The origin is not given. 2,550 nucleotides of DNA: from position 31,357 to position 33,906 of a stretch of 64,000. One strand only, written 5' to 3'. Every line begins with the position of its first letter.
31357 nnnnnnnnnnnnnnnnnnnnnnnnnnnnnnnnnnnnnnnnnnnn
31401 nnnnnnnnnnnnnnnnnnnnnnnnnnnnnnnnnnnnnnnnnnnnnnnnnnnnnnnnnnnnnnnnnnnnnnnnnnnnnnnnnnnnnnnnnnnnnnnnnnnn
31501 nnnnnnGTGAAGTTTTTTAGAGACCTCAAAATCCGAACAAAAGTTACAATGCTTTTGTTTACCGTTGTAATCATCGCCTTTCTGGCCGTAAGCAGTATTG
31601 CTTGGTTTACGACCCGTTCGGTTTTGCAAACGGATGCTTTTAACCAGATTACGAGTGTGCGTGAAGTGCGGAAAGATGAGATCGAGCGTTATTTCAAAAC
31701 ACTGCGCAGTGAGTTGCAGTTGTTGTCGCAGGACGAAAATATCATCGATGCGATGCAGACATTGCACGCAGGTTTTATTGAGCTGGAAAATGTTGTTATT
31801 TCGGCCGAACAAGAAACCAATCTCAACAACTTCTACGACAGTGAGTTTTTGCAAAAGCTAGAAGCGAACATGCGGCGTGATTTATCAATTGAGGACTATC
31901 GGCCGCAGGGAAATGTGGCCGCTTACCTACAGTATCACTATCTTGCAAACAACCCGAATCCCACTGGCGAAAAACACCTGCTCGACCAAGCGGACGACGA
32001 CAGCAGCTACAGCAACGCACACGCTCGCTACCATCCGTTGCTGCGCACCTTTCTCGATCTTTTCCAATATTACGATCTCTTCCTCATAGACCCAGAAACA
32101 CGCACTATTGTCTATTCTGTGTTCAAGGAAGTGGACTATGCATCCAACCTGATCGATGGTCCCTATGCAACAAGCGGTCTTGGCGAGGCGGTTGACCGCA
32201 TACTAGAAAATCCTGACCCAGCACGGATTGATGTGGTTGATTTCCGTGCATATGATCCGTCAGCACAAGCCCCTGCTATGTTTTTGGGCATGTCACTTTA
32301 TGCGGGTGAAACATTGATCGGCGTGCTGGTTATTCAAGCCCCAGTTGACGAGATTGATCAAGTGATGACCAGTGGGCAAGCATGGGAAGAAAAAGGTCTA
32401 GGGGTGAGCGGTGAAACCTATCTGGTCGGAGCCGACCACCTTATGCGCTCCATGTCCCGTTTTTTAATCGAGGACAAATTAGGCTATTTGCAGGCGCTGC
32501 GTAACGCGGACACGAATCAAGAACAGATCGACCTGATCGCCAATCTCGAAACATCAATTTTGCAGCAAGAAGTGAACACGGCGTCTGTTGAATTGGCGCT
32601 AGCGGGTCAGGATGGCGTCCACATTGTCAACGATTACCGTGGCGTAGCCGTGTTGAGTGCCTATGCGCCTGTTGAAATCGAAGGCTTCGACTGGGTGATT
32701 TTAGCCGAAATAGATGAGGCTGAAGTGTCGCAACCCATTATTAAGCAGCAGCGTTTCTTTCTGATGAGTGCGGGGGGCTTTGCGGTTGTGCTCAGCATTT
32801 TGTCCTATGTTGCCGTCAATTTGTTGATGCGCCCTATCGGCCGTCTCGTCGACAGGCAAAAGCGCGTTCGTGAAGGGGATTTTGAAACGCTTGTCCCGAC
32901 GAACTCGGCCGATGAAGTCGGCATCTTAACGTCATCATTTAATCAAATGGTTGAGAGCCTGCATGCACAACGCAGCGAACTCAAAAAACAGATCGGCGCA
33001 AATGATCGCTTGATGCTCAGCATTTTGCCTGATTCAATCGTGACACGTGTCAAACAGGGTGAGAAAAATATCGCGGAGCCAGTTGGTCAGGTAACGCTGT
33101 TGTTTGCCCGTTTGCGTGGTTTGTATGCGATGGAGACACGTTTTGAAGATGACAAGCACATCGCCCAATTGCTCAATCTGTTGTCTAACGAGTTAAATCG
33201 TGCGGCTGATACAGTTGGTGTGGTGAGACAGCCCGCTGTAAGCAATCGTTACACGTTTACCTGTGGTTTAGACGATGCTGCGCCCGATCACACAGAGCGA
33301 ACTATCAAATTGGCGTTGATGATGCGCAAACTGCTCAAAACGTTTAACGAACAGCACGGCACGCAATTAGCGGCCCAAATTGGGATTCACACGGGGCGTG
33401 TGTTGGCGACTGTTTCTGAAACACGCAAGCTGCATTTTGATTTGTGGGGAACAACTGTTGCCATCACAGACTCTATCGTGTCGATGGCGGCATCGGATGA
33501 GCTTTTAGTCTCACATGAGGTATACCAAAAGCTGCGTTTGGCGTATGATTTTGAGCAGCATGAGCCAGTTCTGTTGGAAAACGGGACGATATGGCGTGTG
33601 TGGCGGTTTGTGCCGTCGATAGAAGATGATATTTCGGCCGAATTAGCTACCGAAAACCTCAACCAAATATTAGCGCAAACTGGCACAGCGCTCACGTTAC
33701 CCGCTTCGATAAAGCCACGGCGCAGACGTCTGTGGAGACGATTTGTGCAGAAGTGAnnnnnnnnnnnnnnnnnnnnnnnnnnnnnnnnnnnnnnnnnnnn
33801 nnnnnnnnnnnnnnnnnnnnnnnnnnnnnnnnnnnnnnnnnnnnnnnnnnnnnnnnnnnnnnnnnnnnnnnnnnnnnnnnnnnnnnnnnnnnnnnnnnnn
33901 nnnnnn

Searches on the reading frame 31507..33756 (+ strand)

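Call 86: search_protein_families(library=pfam, proteins=[window:31507-33756:+], max_evalue=0.00001)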
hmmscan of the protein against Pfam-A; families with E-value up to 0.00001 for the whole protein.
window:31507-33756:+ (749 aa): 3 families
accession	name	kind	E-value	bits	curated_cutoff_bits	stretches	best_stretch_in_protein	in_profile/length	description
PF00211.25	Guanylate_cyc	-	8.7e-26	91.1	21.9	1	524-691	4-171/183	Adenylate and Guanylate cyclase catalytic domain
PF00672.30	HAMP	-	3.8e-12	46.8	25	1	438-487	4-53/53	HAMP domain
PF02743.24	dCache_1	-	4.4e-06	26.8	45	0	188-399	68-238/240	Cache domain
